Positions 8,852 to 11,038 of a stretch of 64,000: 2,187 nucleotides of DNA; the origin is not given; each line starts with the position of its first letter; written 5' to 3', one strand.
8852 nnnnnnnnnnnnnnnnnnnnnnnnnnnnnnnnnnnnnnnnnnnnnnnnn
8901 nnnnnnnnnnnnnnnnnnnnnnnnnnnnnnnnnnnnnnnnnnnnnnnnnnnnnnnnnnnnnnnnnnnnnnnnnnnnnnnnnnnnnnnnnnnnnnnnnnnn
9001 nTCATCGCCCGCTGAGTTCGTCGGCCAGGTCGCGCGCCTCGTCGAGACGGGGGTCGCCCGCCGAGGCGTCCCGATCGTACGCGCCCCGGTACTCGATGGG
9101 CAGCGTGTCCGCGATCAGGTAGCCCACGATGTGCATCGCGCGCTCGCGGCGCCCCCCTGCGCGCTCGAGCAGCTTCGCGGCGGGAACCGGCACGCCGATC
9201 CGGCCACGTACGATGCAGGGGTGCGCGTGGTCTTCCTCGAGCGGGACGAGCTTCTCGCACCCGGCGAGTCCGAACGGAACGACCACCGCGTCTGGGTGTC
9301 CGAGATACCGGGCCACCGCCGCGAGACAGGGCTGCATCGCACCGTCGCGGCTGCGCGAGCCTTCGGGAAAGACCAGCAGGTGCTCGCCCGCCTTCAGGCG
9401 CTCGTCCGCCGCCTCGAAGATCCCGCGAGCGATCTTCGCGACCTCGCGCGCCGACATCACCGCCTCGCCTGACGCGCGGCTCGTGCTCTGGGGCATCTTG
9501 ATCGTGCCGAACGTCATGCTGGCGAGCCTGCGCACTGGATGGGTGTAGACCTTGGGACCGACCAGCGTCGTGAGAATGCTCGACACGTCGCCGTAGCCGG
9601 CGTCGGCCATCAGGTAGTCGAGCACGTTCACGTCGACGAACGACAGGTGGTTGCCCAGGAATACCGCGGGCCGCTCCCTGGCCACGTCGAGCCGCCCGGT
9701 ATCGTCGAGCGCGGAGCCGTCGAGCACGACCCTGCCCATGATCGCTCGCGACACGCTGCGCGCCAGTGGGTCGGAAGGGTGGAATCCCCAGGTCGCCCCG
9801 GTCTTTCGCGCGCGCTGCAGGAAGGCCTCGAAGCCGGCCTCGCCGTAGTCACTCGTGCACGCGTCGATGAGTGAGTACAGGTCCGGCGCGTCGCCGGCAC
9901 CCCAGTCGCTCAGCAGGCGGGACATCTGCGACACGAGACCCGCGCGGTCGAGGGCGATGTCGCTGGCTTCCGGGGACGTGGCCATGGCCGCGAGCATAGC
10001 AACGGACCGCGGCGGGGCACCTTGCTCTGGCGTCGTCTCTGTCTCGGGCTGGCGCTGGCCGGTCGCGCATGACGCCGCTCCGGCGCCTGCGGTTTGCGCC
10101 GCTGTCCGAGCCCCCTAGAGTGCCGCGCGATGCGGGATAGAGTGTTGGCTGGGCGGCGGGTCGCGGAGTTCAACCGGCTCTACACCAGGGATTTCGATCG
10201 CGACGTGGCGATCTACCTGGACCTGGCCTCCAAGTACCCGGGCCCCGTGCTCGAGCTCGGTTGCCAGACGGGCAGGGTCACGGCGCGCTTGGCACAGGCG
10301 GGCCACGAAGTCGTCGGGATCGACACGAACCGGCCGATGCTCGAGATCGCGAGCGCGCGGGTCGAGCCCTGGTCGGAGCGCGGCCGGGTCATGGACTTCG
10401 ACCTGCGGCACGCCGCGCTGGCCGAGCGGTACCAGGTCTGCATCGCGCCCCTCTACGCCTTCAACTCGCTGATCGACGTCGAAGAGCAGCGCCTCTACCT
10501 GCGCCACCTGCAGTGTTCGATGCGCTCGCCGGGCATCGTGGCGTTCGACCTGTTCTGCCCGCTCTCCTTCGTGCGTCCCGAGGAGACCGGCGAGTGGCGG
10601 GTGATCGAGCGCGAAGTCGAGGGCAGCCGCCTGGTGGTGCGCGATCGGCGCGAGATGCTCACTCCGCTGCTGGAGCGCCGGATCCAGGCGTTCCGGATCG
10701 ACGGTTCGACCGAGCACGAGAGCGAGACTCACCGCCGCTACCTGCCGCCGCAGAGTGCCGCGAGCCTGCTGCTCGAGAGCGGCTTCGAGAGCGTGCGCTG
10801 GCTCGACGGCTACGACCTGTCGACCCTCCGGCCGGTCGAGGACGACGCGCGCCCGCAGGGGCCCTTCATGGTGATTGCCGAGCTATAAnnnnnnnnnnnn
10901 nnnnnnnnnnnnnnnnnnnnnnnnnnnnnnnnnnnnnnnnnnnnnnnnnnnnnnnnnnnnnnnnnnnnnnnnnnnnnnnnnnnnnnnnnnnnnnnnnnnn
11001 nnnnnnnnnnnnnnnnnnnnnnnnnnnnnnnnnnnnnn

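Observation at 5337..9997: Four-gene envelope operon: PlsC-like acyltransferase, secreted protein, PEGA pseudokinase and LysM protein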

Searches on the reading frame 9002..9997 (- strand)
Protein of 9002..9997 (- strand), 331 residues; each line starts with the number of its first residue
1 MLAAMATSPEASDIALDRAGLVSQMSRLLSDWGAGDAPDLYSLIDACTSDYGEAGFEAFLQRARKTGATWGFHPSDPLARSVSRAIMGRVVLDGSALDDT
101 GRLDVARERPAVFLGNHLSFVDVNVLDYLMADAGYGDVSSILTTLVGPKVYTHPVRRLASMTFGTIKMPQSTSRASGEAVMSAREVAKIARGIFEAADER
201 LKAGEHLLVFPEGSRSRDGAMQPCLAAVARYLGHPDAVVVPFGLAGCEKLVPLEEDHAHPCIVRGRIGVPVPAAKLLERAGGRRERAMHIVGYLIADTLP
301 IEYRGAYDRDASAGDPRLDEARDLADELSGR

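Call 3: search_protein_families(library=pfam, proteins=[window:9002-9997:-], max_evalue=0.1)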
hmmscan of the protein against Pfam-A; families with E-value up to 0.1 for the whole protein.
window:9002-9997:- (331 aa): 1 family
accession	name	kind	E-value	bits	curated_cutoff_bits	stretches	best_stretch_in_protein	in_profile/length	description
PF01553.26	Acyltransferase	-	1.3e-09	38.4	23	1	103-243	8-130/132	Acyltransferase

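Call 4: search_protein_families(library=ncbifam, proteins=[window:9002-9997:-], max_evalue=0.1)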
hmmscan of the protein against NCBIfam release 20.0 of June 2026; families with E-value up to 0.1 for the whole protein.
window:9002-9997:- (331 aa): 4 families
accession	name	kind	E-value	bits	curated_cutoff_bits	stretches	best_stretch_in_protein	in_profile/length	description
NF006386.0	PRK08633.1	equivalog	8.9e-07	27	1221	1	97-246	429-553/1147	acyl-[ACP]--phospholipid O-acyltransferase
TIGR00530.1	AGP_acyltrn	subfamily_domain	3.2e-06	26.9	102.95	1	103-224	10-109/130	1-acylglycerol-3-phosphate O-acyltransferase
NF052553.1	LyOrLpactfOlsABRUA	equivalog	0.0042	16.3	300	0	104-129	60-85/263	lyso-ornithine lipid O-acyltransferase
NF052552.1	LyOrLpactfOlsARHOCB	equivalog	0.032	13.2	300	1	188-219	140-170/271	lyso-ornithine lipid O-acyltransferase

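Call 39: search_solved_structures(query=window:9002-9997:-, max_evalue=1)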
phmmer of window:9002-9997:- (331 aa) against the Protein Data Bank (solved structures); distinct sequences matched with E-value up to 1: 2.
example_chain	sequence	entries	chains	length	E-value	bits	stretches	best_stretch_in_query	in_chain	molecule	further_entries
5kym_A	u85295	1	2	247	0.022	17.3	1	188-252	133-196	1-acyl-sn-glycerol-3-phosphate acyltransferase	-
8dmk_A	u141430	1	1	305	0.21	14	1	248-310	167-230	Laminin subunit alpha-1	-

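Call 62: find_homologous_proteins(query=window:9002-9997:-)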
Query window:9002-9997:- (331 aa): 176 proteins with E <= 0.001 among 8000 candidates; the best 120 are listed.
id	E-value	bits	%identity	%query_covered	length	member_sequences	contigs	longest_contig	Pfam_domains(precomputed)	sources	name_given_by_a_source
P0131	5.4e-210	714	98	100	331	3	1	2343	PF01553.27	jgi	jgi:1-acyl-sn-glycerol-3-phosphate acyltransferase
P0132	1.5e-142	493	70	98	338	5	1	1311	PF01553.27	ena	-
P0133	6.6e-141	487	72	97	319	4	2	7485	PF01553.27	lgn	-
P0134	1.3e-139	483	73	90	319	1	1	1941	PF01553.27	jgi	jgi:1-acyl-sn-glycerol-3-phosphate acyltransferase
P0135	1.6e-138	479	71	97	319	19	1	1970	PF01553.27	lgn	-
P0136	1.1e-137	477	71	97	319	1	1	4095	PF01553.27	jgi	jgi:1-acyl-sn-glycerol-3-phosphate acyltransferase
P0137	5.6e-134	464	69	97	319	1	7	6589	PF01553.27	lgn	-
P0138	1.1e-132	460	69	97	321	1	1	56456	PF01553.27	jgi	jgi:1-acyl-sn-glycerol-3-phosphate acyltransferase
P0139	3.4e-113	396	72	76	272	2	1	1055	PF01553.27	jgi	jgi:1-acyl-sn-glycerol-3-phosphate acyltransferase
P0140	6.2e-107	376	57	96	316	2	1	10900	PF01553.27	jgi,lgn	jgi:1-acyl-sn-glycerol-3-phosphate acyltransferase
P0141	7.3e-102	359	56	95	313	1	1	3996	PF01553.27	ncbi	-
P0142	2.2e-101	357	55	98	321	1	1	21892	PF01553.27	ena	-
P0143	4.8e-98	346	51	98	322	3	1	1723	PF01553.27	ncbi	-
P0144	6.3e-98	346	53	95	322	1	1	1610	PF01553.27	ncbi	-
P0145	8.0e-97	342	53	95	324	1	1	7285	PF01553.27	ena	-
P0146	3.0e-96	341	51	98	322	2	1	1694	PF01553.27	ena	-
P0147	4.2e-96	340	54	95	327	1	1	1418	PF01553.27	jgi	jgi:1-acyl-sn-glycerol-3-phosphate acyltransferase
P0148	3.1e-93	331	53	93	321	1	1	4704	PF01553.27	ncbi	-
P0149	5.0e-93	330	52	95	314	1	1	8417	PF01553.27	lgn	-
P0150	5.0e-93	330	52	96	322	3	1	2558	PF01553.27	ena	-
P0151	5.8e-93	330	52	95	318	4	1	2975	PF01553.27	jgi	jgi:1-acyl-sn-glycerol-3-phosphate acyltransferase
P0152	1.0e-92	329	51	95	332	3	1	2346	PF01553.27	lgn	-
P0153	3.0e-92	327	52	92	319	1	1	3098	PF01553.27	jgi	jgi:1-acyl-sn-glycerol-3-phosphate acyltransferase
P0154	5.3e-92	327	50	98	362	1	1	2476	PF01553.27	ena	-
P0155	2.5e-91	324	50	95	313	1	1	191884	PF01553.27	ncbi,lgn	-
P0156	9.2e-91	323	52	90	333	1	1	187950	PF01553.27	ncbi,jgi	-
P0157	1.2e-90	322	49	99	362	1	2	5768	PF01553.27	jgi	jgi:1-acyl-sn-glycerol-3-phosphate acyltransferase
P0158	1.2e-90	322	52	92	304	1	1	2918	PF01553.27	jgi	jgi:1-acyl-sn-glycerol-3-phosphate acyltransferase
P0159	1.9e-90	322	50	95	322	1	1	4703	PF01553.27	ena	-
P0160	2.6e-90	321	50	97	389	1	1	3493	PF01553.27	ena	-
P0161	3.3e-90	321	52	95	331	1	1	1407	PF01553.27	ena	-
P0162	4.2e-90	320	51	96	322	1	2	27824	PF01553.27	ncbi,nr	ncbi:MAG: 1-acyl-sn-glycerol-3-phosphate acyltransferase [bacterium]|nr:1-acyl-sn-glycerol-3-phospha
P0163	6.4e-90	320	49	92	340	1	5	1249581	PF01553.27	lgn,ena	-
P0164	1.2e-89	319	50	99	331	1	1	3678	PF01553.27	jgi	-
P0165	5.2e-89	317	47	99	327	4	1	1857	PF01553.27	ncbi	-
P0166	7.9e-89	316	52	92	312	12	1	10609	PF01553.27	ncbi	-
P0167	1.1e-88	316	48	93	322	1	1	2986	PF01553.27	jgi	jgi:1-acyl-sn-glycerol-3-phosphate acyltransferase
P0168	2.8e-88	314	50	95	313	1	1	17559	PF01553.27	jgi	jgi:1-acyl-sn-glycerol-3-phosphate acyltransferase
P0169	3.3e-88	314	50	97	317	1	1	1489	PF01553.27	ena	-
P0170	5.7e-88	313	53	85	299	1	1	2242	PF01553.27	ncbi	-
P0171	1.0e-87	313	51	92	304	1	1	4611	PF01553.27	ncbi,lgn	-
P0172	2.5e-87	311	50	95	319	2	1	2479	PF01553.27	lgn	-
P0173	3.1e-87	311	51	95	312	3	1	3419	PF01553.27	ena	-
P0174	4.6e-87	310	53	88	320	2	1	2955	PF01553.27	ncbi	-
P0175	5.3e-87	310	52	94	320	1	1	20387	PF01553.27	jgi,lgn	jgi:1-acyl-sn-glycerol-3-phosphate acyltransferase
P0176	6.4e-87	310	53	90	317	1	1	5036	PF01553.27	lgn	-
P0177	7.9e-87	310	50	94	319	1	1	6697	PF01553.27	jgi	jgi:1-acyl-sn-glycerol-3-phosphate acyltransferase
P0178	1.1e-86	309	51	95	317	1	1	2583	PF01553.27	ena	-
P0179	1.4e-86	309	49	95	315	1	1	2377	PF01553.27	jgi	-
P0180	2.2e-86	308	50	95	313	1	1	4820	PF01553.27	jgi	jgi:1-acyl-sn-glycerol-3-phosphate acyltransferase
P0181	3.3e-86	308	51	91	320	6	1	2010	PF01553.27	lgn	-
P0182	3.7e-86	307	48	95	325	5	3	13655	PF01553.27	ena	-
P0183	6.1e-86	307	50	94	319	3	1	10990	PF01553.27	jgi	jgi:1-acyl-sn-glycerol-3-phosphate acyltransferase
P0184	7.0e-86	306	51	91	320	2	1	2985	PF01553.27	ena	-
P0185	8.0e-86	306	52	88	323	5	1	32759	PF01553.27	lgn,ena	-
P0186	1.1e-85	306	51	95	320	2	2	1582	PF01553.27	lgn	-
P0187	1.3e-85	306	50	88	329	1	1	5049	PF01553.27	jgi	jgi:1-acyl-sn-glycerol-3-phosphate acyltransferase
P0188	1.4e-85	305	50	90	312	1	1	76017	PF01553.27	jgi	-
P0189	1.5e-85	305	50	94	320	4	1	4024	PF01553.27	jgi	jgi:1-acyl-sn-glycerol-3-phosphate acyltransferase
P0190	2.3e-85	305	49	96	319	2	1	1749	PF01553.27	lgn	-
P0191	6.5e-85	303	50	93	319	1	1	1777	PF01553.27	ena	-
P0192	1.2e-84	302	48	92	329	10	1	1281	PF01553.27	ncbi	-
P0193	1.6e-84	302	51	88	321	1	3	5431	PF01553.27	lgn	-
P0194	1.8e-84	302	49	98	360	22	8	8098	PF01553.27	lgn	-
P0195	1.9e-84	302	48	99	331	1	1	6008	PF01553.27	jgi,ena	-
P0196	2.4e-84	301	50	94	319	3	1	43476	PF01553.27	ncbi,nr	ncbi:MAG: 1-acyl-sn-glycerol-3-phosphate acyltransferase [Proteobacteria bacterium]|nr:1-acyl-sn-gly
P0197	3.1e-84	301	50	93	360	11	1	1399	PF01553.27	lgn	-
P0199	3.7e-84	301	49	94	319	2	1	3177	PF01553.27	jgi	jgi:1-acyl-sn-glycerol-3-phosphate acyltransferase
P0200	3.9e-84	301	50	94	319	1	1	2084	PF01553.27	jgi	jgi:1-acyl-sn-glycerol-3-phosphate acyltransferase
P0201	5.8e-84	300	48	97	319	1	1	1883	PF01553.27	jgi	jgi:1-acyl-sn-glycerol-3-phosphate acyltransferase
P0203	1.2e-83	299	50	99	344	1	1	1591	PF01553.27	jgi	jgi:1-acyl-sn-glycerol-3-phosphate acyltransferase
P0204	1.5e-83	299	48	95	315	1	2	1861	PF01553.27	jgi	jgi:1-acyl-sn-glycerol-3-phosphate acyltransferase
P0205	1.5e-83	299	49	94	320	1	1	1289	PF01553.27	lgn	-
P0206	3.5e-83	298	49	94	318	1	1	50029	PF01553.27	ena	-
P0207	5.9e-83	297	48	95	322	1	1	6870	PF01553.27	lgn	-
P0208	1.3e-81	292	49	91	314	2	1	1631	PF01553.27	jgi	jgi:1-acyl-sn-glycerol-3-phosphate acyltransferase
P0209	1.5e-81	292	52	89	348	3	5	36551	PF01553.27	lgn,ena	-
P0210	1.7e-81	292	49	97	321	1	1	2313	PF01553.27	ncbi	-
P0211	1.7e-81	292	49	90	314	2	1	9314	PF01553.27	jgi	jgi:1-acyl-sn-glycerol-3-phosphate acyltransferase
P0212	2.2e-81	292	49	93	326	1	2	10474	PF01553.27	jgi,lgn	jgi:1-acyl-sn-glycerol-3-phosphate acyltransferase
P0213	2.2e-81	292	51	92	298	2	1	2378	PF01553.27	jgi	jgi:1-acyl-sn-glycerol-3-phosphate acyltransferase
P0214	8.6e-81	290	49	89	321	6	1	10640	PF01553.27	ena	-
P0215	9.2e-81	290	47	88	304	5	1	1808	PF01553.27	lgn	-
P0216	1.3e-80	289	48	94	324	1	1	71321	PF01553.27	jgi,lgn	jgi:1-acyl-sn-glycerol-3-phosphate acyltransferase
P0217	1.7e-80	289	48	90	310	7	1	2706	PF01553.27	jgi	jgi:1-acyl-sn-glycerol-3-phosphate acyltransferase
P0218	2.0e-80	289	49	88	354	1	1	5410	PF01553.27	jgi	-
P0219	2.5e-80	288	50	95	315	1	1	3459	PF01553.27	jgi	jgi:1-acyl-sn-glycerol-3-phosphate acyltransferase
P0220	7.6e-80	287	48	98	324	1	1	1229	PF01553.27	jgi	jgi:1-acyl-sn-glycerol-3-phosphate acyltransferase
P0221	1.1e-79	286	48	90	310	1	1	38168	PF01553.27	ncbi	-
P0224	2.5e-79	285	50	88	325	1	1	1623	PF01553.27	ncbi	-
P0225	2.8e-79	285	51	88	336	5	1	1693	PF01553.27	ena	-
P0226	3.0e-79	285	50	88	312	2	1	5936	PF01553.27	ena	-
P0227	3.3e-79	285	49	93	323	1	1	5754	PF01553.27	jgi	jgi:1-acyl-sn-glycerol-3-phosphate acyltransferase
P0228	4.6e-79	284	50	88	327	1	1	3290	PF01553.27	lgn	-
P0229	9.6e-79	283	50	88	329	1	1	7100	PF01553.27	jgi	jgi:1-acyl-sn-glycerol-3-phosphate acyltransferase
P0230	1.3e-78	283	49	92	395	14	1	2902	PF01553.27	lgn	-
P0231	4.7e-78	281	48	94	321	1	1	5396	PF01553.27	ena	-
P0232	5.6e-78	280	51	88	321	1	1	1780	PF01553.27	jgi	-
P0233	6.2e-78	280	47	88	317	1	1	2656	PF01553.27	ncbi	ncbi:MAG: lysophospholipid acyltransferase family protein [bacterium]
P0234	8.2e-78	280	47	95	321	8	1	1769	PF01553.27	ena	-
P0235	8.6e-78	280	46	94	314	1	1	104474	PF01553.27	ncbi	-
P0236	9.6e-78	280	49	91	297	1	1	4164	PF01553.27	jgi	-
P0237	1.6e-77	279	49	93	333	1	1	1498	PF01553.27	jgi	jgi:1-acyl-sn-glycerol-3-phosphate acyltransferase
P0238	2.8e-77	278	47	92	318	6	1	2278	PF01553.27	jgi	jgi:1-acyl-sn-glycerol-3-phosphate acyltransferase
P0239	9.6e-77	276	47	93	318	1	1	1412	PF01553.27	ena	-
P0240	1.2e-76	276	49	85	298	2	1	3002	PF01553.27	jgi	-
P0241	1.3e-76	276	48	89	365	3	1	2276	PF01553.27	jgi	jgi:1-acyl-sn-glycerol-3-phosphate acyltransferase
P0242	1.5e-76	276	46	95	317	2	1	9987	PF01553.27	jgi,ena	-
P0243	4.3e-76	274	46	90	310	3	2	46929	PF01553.27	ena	-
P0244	7.1e-76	274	52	88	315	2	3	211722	PF01553.27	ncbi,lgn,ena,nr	ncbi:MAG TPA: 1-acyl-sn-glycerol-3-phosphate acyltransferase [Myxococcota bacterium]|nr:1-acyl-sn-gl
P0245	1.4e-75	273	47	89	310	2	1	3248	PF01553.27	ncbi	-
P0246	1.5e-75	272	48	91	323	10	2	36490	PF01553.27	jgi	-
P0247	3.7e-75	271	47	97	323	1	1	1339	PF01553.27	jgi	jgi:1-acyl-sn-glycerol-3-phosphate acyltransferase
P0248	4.4e-75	271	50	88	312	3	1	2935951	PF01553.27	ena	-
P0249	1.2e-74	270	51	87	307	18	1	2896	PF01553.27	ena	-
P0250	1.5e-74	269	49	91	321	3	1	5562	PF01553.27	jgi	-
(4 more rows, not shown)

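Call 76: search_protein_families(library=padloc, proteins=[window:9002-9997:-], max_evalue=0.001)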
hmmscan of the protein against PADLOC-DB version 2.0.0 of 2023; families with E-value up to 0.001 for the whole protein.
window:9002-9997:- (331 aa): 0 families

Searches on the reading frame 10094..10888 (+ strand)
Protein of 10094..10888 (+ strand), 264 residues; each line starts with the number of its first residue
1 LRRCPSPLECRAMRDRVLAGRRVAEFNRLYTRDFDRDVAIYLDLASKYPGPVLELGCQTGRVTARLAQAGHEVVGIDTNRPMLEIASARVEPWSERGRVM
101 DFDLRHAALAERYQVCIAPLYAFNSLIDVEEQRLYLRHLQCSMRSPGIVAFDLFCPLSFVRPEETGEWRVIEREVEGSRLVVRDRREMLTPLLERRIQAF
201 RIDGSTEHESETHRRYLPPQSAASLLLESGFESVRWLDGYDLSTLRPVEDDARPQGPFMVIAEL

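Call 30: search_protein_families(library=pfam, proteins=[window:10094-10888:+], max_evalue=10)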
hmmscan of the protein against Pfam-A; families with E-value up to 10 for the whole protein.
window:10094-10888:+ (264 aa): 9 families
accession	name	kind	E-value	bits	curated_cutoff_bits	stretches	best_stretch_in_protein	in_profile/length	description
PF13649.12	Methyltransf_25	-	1.1e-09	39.3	27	1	52-136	1-86/97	Methyltransferase domain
PF13489.12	Methyltransf_23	-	2e-07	31.3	27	1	45-233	17-161/164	Methyltransferase domain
PF08242.18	Methyltransf_12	-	9.3e-07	29.9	30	1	53-102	1-53/98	Methyltransferase domain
PF08241.18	Methyltransf_11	-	1e-06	29.7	21.2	1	53-110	1-57/95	Methyltransferase domain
PF13847.12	Methyltransf_31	-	0.00052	20.2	27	1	51-89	6-47/145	Methyltransferase domain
PF05401.17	NodS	-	0.00054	20.3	24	1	46-145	41-138/201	Nodulation protein S (NodS)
PF03848.20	TehB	-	0.0096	15.8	20.4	1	49-116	31-99/193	Tellurite resistance protein TehB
PF01209.24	Ubie_methyltran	-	0.088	12.6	20.1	1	46-91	45-93/233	ubiE/COQ5 methyltransferase family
PF05175.20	MTS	-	0.17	12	23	1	46-116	29-102/170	Methyltransferase small domain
